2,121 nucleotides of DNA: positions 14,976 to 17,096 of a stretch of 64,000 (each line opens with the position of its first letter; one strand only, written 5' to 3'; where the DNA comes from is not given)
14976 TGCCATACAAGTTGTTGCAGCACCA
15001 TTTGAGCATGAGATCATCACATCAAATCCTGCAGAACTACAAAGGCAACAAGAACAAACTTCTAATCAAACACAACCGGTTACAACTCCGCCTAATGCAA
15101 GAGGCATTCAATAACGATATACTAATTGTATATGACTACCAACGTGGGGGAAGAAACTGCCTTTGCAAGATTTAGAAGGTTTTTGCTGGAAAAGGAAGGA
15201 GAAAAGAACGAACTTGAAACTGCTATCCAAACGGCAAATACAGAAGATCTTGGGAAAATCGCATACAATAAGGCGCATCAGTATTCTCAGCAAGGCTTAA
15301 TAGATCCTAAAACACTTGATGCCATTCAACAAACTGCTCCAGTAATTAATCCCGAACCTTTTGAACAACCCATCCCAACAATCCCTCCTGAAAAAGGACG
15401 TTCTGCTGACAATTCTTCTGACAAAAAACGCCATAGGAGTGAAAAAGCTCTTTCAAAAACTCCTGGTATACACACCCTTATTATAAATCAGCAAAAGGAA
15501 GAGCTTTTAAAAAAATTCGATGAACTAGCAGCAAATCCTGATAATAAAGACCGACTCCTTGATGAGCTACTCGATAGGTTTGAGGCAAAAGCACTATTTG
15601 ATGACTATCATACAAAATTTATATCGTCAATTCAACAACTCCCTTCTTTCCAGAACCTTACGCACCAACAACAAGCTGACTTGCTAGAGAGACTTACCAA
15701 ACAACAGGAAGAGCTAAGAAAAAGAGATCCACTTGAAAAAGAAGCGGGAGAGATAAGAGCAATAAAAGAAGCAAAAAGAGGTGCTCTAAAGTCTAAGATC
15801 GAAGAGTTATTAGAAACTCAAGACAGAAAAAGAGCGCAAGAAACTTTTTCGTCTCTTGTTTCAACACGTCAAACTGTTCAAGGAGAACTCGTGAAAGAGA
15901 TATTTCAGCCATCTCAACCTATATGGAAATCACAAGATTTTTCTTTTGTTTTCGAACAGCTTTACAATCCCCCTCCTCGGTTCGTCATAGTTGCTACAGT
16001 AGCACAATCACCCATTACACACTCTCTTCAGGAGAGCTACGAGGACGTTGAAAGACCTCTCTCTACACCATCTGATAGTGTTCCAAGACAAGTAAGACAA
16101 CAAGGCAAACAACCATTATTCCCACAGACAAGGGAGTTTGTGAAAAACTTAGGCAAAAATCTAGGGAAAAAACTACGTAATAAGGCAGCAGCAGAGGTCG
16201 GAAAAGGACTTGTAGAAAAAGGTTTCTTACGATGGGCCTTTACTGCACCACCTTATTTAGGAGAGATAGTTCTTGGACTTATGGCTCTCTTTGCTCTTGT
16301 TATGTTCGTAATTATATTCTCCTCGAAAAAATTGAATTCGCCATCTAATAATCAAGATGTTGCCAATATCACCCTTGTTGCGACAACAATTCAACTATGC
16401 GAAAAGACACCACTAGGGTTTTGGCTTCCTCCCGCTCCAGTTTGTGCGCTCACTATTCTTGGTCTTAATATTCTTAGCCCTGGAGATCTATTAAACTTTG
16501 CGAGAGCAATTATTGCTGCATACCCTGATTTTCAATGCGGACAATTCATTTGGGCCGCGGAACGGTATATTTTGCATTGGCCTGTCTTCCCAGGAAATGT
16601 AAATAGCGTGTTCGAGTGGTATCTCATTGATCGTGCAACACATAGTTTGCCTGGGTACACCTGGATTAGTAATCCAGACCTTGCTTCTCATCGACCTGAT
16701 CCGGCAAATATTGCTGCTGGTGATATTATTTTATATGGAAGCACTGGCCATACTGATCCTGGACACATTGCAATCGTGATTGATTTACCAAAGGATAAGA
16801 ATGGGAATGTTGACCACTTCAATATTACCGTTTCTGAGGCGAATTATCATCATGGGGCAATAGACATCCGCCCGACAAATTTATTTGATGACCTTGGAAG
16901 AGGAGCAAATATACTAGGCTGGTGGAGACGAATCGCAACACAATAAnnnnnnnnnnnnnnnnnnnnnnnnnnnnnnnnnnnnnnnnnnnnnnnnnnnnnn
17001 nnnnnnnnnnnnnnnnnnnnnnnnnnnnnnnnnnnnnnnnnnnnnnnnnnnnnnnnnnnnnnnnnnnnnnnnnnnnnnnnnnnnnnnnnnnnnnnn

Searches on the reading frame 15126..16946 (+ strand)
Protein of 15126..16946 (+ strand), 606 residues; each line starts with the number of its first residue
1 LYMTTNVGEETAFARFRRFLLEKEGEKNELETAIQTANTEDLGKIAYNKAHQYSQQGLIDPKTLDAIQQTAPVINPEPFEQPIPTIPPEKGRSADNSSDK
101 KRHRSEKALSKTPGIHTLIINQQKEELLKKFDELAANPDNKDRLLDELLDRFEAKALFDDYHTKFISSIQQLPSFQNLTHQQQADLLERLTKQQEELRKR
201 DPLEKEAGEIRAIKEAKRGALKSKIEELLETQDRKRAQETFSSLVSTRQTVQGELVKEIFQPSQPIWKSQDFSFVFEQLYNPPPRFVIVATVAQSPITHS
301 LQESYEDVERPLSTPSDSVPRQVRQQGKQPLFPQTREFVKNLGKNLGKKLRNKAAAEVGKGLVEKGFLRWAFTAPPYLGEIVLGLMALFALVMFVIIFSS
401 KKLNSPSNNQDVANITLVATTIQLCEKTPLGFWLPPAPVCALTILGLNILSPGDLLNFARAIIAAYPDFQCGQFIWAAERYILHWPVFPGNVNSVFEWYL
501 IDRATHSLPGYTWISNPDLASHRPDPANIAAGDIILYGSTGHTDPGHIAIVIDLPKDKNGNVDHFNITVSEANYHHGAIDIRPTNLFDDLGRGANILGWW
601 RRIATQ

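Call 7: search_protein_families(library=pfam, proteins=[window:15126-16946:+], max_evalue=0.01)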
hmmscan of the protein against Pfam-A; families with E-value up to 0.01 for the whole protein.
window:15126-16946:+ (606 aa): 1 family
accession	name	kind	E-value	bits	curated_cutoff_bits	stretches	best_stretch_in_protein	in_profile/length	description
PF05257.22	CHAP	-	0.00023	22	26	1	466-573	6-81/81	CHAP domain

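Call 9: search_protein_families(library=ncbifam, proteins=[window:15126-16946:+], max_evalue=0.01)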
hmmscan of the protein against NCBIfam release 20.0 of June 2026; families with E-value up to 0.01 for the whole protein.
window:15126-16946:+ (606 aa): 0 families
